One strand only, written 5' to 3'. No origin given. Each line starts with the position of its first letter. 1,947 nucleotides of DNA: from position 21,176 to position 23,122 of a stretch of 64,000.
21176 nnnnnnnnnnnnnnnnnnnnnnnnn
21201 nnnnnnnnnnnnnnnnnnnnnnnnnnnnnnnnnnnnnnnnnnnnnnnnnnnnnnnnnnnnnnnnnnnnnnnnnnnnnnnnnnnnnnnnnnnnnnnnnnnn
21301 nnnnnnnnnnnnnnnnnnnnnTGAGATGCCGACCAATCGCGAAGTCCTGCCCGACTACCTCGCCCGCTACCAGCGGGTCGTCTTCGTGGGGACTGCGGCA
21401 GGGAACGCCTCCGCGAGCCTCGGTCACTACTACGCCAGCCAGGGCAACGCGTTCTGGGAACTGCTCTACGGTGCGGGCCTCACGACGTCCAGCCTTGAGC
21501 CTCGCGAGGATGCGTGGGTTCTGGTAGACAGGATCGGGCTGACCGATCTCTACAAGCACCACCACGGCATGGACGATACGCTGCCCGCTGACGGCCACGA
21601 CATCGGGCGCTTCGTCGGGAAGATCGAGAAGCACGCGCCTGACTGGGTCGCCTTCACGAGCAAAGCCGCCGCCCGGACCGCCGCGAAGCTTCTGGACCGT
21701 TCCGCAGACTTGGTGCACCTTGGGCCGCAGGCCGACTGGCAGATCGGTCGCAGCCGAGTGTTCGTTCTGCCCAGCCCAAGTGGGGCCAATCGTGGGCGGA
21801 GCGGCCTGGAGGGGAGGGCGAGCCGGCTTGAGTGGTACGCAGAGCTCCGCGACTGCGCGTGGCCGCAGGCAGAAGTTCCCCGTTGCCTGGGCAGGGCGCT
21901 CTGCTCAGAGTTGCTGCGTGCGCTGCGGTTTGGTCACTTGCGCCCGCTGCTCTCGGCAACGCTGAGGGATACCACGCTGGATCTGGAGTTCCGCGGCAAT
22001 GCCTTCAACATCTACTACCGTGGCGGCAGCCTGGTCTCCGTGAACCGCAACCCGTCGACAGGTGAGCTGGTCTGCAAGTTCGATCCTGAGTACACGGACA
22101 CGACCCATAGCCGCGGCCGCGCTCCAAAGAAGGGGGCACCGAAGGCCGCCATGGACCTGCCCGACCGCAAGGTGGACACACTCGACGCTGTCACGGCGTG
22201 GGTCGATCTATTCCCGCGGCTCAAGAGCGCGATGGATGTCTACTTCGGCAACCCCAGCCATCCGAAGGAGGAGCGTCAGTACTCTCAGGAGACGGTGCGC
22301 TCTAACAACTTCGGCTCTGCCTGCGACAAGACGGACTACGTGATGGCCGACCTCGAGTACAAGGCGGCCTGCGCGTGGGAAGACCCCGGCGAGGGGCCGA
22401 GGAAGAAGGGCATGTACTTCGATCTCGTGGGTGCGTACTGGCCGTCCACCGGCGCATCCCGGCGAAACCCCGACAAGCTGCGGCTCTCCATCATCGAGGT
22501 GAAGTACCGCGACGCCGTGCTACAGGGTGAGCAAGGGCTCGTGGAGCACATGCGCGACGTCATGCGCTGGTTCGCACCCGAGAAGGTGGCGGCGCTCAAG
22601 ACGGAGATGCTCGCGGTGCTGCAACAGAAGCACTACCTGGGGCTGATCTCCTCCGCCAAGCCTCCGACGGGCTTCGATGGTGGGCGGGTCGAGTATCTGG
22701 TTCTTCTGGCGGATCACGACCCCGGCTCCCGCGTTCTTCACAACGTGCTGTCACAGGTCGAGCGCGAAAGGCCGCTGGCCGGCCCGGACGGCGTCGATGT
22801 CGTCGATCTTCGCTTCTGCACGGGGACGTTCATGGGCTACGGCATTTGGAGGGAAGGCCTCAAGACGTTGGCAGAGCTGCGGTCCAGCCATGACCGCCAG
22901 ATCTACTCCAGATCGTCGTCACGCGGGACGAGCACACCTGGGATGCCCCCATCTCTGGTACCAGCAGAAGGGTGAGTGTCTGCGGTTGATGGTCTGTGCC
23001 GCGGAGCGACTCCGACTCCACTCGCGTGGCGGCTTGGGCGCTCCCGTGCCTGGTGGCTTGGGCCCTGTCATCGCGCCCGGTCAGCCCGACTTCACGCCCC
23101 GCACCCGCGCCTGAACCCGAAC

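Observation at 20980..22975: MUG-like glycosylase fused to a putative PD-(D/E)xK nuclease, preceded by a truncated 'HNH-endonuclease-family' N-terminal domain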

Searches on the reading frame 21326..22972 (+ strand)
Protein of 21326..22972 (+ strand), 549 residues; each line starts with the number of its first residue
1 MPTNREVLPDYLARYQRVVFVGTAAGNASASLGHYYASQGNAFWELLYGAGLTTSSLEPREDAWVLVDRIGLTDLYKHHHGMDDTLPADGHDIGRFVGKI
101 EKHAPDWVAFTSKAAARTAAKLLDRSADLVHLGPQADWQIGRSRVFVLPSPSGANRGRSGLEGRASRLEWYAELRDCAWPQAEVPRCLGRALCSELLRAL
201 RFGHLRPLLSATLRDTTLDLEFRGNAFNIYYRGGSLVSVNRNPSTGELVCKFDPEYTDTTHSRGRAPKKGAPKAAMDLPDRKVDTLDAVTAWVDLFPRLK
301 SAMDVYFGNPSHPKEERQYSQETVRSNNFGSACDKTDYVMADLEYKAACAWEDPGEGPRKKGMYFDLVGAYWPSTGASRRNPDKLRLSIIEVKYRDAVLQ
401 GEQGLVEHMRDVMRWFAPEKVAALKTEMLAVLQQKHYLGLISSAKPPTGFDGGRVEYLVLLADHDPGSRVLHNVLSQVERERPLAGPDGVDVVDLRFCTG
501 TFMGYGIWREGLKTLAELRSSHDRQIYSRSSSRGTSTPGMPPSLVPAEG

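Call 3: search_protein_families(library=pfam, proteins=[window:21326-22972:+], max_evalue=0.1)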
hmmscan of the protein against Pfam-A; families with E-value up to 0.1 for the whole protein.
window:21326-22972:+ (549 aa): 1 family
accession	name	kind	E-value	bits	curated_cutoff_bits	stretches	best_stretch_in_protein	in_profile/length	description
PF03167.25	UDG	-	5.5e-13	49.6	24.3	1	11-174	3-140/141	Uracil DNA glycosylase superfamily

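Call 8: search_protein_families(library=ncbifam, proteins=[window:21326-22972:+], max_evalue=0.1)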
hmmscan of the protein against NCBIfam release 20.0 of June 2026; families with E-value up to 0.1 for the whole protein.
window:21326-22972:+ (549 aa): 4 families
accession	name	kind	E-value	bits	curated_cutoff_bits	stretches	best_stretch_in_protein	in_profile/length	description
NF007570.0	PRK10201.1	equivalog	2.8e-17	62.9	144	1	10-157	4-147/168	G/U mismatch-specific DNA glycosylase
TIGR00584.1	mug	subfamily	1.8e-08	34.4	402.6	1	7-153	122-273/328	mismatch-specific thymine-DNA glycosylate (mug)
TIGR04274.1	hypoxanDNAglyco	equivalog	0.0022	18.1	80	1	14-49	8-43/150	DNA-deoxyinosine glycosylase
NF010371.0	PRK13797.1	equivalog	0.003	16.2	814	1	257-300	256-299/521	allantoicase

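Call 9: search_protein_families(library=padloc, proteins=[window:21326-22972:+], max_evalue=0.1)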
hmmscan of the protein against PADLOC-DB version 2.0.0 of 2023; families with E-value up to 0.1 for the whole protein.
window:21326-22972:+ (549 aa): 0 families

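Call 10: find_homologous_proteins(query=window:21326-22972:+)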
Query window:21326-22972:+ (549 aa): 5 proteins with E <= 0.001 among 8000 candidates.
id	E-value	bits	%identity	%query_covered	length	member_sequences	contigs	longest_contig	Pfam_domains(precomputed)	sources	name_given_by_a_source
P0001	0.0e+0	1151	92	98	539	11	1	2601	PF03167.26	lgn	-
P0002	0.0e+0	1076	87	97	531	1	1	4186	PF03167.26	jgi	jgi:double-stranded uracil-DNA glycosylase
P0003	0.0e+0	1017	83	96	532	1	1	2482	PF03167.26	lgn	-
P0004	8.6e-29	119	47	29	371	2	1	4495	PF03167.26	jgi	jgi:TDG/mug DNA glycosylase family protein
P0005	7.5e-17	79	41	27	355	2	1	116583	PF03167.26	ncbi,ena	-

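Call 11: find_encoding_contigs(protein=P0002, flank=5000)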
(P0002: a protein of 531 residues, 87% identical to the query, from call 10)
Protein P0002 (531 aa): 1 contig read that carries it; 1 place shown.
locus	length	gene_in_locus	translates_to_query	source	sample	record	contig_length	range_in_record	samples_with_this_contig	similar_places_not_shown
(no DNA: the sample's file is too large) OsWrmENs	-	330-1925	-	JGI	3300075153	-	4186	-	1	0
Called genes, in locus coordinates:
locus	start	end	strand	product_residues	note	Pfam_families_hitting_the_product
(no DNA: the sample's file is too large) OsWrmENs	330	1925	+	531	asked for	PF03167:UDG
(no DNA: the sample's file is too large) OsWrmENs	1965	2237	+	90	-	-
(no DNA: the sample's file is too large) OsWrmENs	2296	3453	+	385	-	PF01381:HTH_3, PF12844:HTH_19 (weak), PF13560:HTH_31, PF06114:Peptidase_M78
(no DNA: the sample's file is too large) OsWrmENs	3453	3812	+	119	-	PF02452:PemK_toxin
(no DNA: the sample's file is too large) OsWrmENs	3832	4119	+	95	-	-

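Call 12: find_encoding_contigs(protein=P0001, flank=5000)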
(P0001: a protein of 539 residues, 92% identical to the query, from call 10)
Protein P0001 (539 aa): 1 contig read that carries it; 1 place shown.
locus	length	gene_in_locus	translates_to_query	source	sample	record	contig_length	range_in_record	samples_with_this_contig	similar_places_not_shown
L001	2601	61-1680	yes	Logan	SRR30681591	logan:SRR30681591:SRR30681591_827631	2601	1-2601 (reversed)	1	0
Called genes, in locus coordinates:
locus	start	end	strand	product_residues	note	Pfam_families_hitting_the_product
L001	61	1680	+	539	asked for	PF03167:UDG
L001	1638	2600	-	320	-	?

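Call 13: find_encoding_contigs(protein=P0003, flank=5000)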
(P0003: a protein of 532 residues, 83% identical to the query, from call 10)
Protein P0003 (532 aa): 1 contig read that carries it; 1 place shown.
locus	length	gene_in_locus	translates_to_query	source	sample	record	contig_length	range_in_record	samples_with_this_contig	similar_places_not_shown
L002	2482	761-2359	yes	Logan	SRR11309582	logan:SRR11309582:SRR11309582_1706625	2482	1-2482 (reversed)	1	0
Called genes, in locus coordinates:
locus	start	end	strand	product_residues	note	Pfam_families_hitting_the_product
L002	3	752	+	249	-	?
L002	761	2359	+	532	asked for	PF03167:UDG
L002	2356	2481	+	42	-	?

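Call 22: search_solved_structures(query=window:21326-22972:+, max_evalue=1, show_alignments=2)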
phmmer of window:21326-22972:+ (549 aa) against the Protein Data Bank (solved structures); distinct sequences matched with E-value up to 1: 12.
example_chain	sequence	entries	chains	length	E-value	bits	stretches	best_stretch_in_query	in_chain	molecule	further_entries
2c2p_A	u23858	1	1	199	1.4e-18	70.1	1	7-175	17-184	G/U MISMATCH-SPECIFIC DNA GLYCOSYLASE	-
2c2q_A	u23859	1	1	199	1.8e-17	66.4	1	7-175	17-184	G/U MISMATCH-SPECIFIC DNA GLYCOSYLASE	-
1mtl_A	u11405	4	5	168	1.9e-12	49.8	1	9-157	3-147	G/U mismatch-specific DNA glycosylase | PROTEIN (G:T/U SPECIFIC DNA GLYCOSYLASE)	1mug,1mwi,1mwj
3uo7_A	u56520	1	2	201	1.2e-07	34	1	6-121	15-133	G/T mismatch-specific thymine DNA glycosylase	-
4jgc_A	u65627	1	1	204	1.2e-07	33.9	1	6-121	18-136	G/T mismatch-specific thymine DNA glycosylase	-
6u15_A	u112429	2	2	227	1.7e-07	33.5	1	6-120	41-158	G/T mismatch-specific thymine DNA glycosylase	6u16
3uob_A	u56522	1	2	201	8e-07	31.2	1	6-121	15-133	G/T mismatch-specific thymine DNA glycosylase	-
2rba_A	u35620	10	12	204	8.4e-07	31.2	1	6-121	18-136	G/T mismatch-specific thymine DNA glycosylase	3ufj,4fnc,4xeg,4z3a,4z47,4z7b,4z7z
9lhp_A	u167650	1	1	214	9.6e-07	31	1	6-121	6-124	G/T mismatch-specific thymine DNA glycosylase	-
5ff8_A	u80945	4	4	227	1.1e-06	30.7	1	6-120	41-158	G/T mismatch-specific thymine DNA glycosylase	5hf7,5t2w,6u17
1wyw_A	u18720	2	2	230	1.2e-06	30.7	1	6-121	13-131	G/T mismatch-specific thymine DNA glycosylase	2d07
2l3f_A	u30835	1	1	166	0.061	15.1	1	9-98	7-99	Uncharacterized protein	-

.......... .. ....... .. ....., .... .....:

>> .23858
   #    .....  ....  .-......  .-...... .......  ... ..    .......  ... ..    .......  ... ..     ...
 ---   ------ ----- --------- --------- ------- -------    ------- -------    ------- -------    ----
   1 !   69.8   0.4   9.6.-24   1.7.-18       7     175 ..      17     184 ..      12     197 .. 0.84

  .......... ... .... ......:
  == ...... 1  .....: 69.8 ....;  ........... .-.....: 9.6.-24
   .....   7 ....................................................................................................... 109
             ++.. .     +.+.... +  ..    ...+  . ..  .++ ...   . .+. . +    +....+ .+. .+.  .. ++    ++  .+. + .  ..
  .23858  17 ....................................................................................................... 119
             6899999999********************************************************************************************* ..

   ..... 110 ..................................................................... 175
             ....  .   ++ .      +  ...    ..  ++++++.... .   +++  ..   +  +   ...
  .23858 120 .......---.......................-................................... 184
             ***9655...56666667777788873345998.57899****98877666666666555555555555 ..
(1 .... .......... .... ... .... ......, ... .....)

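Call 57: list_cluster_members(proteins=[window:21326-22972:+, P0006, P0005, P0004, P0294])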
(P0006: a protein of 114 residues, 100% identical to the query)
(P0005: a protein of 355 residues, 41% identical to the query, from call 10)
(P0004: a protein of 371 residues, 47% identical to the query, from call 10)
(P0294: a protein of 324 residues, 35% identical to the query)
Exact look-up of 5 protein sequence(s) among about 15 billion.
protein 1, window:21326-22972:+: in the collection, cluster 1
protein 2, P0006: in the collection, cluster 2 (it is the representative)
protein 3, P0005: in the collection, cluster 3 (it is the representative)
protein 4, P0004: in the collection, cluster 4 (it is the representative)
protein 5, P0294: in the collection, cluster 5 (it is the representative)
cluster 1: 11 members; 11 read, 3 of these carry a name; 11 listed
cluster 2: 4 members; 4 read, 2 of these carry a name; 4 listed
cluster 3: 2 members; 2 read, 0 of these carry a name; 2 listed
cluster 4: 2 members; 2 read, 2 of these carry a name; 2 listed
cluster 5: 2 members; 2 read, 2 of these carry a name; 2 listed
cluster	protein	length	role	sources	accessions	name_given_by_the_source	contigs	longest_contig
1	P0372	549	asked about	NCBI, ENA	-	-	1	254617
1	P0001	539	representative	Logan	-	-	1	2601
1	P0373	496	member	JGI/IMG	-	TDG/mug DNA glycosylase family protein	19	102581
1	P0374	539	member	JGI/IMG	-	TDG/mug DNA glycosylase family protein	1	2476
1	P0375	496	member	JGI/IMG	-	TDG/mug DNA glycosylase family protein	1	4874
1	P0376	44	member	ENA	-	-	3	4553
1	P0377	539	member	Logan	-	-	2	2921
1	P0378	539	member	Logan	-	-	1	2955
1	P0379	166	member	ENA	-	-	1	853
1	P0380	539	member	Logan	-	-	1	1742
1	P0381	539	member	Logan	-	-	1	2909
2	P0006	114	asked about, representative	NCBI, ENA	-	-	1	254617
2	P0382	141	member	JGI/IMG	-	putative restriction endonuclease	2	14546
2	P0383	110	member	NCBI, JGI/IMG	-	putative restriction endonuclease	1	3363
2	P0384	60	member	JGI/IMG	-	-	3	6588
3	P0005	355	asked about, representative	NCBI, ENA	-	-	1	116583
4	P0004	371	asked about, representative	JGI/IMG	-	TDG/mug DNA glycosylase family protein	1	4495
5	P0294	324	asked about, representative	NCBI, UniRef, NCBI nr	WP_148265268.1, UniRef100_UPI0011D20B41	hypothetical protein [Desulfosporosinus orientis] | hypothetical protein n=1 Tax=Desulfosporosinus orientis TaxID=1563 RepID=UPI0011D20B41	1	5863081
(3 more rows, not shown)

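Call 59: find_encoding_contigs(protein=P0373, flank=10000, max_places=8)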
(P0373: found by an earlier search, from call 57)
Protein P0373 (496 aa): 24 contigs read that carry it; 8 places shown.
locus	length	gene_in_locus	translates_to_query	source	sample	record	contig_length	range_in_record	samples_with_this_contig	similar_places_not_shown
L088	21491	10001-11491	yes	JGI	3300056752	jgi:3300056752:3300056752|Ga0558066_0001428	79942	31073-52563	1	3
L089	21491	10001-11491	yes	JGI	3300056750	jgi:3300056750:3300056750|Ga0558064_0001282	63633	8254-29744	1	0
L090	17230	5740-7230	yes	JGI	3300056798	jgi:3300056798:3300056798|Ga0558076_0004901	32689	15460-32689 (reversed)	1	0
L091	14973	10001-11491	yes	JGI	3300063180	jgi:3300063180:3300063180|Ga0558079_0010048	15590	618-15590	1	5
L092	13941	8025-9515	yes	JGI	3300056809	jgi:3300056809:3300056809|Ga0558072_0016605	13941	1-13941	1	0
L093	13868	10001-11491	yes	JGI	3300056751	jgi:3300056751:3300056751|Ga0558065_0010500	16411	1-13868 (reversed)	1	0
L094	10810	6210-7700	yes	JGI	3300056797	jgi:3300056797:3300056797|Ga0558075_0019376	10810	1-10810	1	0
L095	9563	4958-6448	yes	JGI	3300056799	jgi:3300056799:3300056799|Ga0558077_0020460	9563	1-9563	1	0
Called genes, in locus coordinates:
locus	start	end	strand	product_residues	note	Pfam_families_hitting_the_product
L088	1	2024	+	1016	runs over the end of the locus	PF04851:ResIII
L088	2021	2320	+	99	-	PF01909:NTP_transf_2, PF18765:Polbeta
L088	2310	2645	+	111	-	PF01934:HepT-like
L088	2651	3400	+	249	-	PF07505:DUF5131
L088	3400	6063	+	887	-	PF01555:N6_N4_Mtase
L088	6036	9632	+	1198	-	PF13191:AAA_16 (faint), PF07693:KAP_NTPase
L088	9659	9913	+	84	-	-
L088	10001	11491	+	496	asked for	PF03167:UDG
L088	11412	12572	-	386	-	PF13384:HTH_23 (faint), PF13936:HTH_38, PF00665:rve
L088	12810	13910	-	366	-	PF20796:PDDEXK_13, PF22558:REase-ARP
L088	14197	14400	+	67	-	-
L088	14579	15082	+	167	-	-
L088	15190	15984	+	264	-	PF09407:AbiEi_1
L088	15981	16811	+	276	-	PF08843:AbiEii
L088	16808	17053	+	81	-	-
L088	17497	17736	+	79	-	-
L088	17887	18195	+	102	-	PF15919:HicB_lk_antitox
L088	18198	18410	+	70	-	PF07927:HicA_toxin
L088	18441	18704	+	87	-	-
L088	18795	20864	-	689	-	PF27146:Y4jL_N, PF07929:PRiA4_ORF3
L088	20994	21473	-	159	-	-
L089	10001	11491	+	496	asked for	PF03167:UDG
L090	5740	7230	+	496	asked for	PF03167:UDG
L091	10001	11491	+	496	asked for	PF03167:UDG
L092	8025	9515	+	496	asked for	PF03167:UDG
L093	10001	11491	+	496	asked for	PF03167:UDG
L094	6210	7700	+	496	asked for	PF03167:UDG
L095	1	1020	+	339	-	?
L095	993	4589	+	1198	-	PF13191:AAA_16 (faint), PF07693:KAP_NTPase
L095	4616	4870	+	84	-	-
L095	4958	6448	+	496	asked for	PF03167:UDG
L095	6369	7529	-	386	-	PF13384:HTH_23 (faint), PF13936:HTH_38, PF00665:rve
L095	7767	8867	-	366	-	PF20796:PDDEXK_13, PF22558:REase-ARP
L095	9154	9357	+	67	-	-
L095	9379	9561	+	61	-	?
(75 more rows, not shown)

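Call 61: search_protein_families(library=ncbifam, proteins=[L001:1638-2597:-, L002:12-749:+, P0005, P0004], max_evalue=0.01)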
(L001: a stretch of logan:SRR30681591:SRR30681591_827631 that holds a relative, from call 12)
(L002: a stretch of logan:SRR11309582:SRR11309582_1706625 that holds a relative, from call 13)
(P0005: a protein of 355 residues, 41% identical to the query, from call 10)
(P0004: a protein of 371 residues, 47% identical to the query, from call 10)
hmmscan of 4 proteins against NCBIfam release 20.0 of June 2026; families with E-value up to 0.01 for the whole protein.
L001:1638-2597:- (319 aa): 0 families

L002:12-749:+ (246 aa): 0 families

P0005 (355 aa): 3 families
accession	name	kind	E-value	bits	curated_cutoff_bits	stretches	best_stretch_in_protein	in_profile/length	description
NF007570.0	PRK10201.1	equivalog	9.4e-24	84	144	1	193-343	2-150/168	G/U mismatch-specific DNA glycosylase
TIGR00584.1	mug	subfamily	2.4e-09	37.3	402.6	1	191-340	121-277/328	mismatch-specific thymine-DNA glycosylate (mug)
TIGR04274.1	hypoxanDNAglyco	equivalog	2.8e-07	30.7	80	1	192-339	1-139/150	DNA-deoxyinosine glycosylase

P0004 (371 aa): 2 families
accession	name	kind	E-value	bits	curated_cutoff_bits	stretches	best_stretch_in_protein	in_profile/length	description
NF007570.0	PRK10201.1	equivalog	1.6e-21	76.8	144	1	9-152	6-147/168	G/U mismatch-specific DNA glycosylase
TIGR00584.1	mug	subfamily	2.7e-11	43.7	402.6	1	13-160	131-285/328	mismatch-specific thymine-DNA glycosylate (mug)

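Call 86: find_encoding_contigs(protein=P0005, flank=8000, max_places=2)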
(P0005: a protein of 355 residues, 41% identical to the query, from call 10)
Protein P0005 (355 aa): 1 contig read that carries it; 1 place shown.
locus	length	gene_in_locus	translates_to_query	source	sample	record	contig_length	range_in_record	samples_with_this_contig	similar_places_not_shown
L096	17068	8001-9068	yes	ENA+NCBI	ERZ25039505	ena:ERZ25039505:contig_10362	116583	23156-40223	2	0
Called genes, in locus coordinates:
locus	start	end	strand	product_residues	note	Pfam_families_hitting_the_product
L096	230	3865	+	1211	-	PF23653:DUF7149, PF25120:DUF7814, PF02384:N6_Mtase (faint), PF20473:MmeI_Mtase, PF07669:Eco57I, PF12950:TaqI_C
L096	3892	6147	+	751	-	-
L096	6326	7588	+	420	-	PF09903:DUF2130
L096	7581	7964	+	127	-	-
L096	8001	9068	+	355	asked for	PF03167:UDG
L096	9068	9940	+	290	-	PF07751:Abi_2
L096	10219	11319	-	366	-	-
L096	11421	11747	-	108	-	-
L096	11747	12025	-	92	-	-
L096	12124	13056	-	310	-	-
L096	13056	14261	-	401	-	PF17293:Arm-DNA-bind_5, PF13102:Phage_int_SAM_5, PF00589:Phage_integrase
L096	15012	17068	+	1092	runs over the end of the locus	PF07494:Reg_prop (faint), PF23775:Beta-prop_RIG_2nd (faint), PF07495:Y_Y_Y, PF07228:SpoIIE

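Call 101: search_protein_families(library=phrogs, proteins=[window:21326-22972:+, L002:12-749:+, P0005], max_evalue=0.01)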
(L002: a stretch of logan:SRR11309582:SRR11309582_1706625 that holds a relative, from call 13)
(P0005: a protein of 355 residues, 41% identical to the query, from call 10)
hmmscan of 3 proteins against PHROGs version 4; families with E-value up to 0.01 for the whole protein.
window:21326-22972:+ (549 aa): 1 family
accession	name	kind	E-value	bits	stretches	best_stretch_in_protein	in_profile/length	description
phrog_12465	-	unknown function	1.7e-15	58.1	1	9-158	3-148/168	-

L002:12-749:+ (246 aa): 0 families

P0005 (355 aa): 1 family
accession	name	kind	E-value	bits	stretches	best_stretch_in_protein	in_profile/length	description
phrog_12465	-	unknown function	3e-20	73.6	1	193-343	2-150/168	-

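Call 106: find_related_loci(query=window:21326-22972:+, collection=viral_contigs, flank=6000)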
Query window:21326-22972:+ (549 aa) in viral_contigs; peptide patterns used: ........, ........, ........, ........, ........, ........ (x = any residue, [..] = any of these).
4 stretches matched a pattern, but none encodes a relative of the query by tblastn (E <= 1e-3).
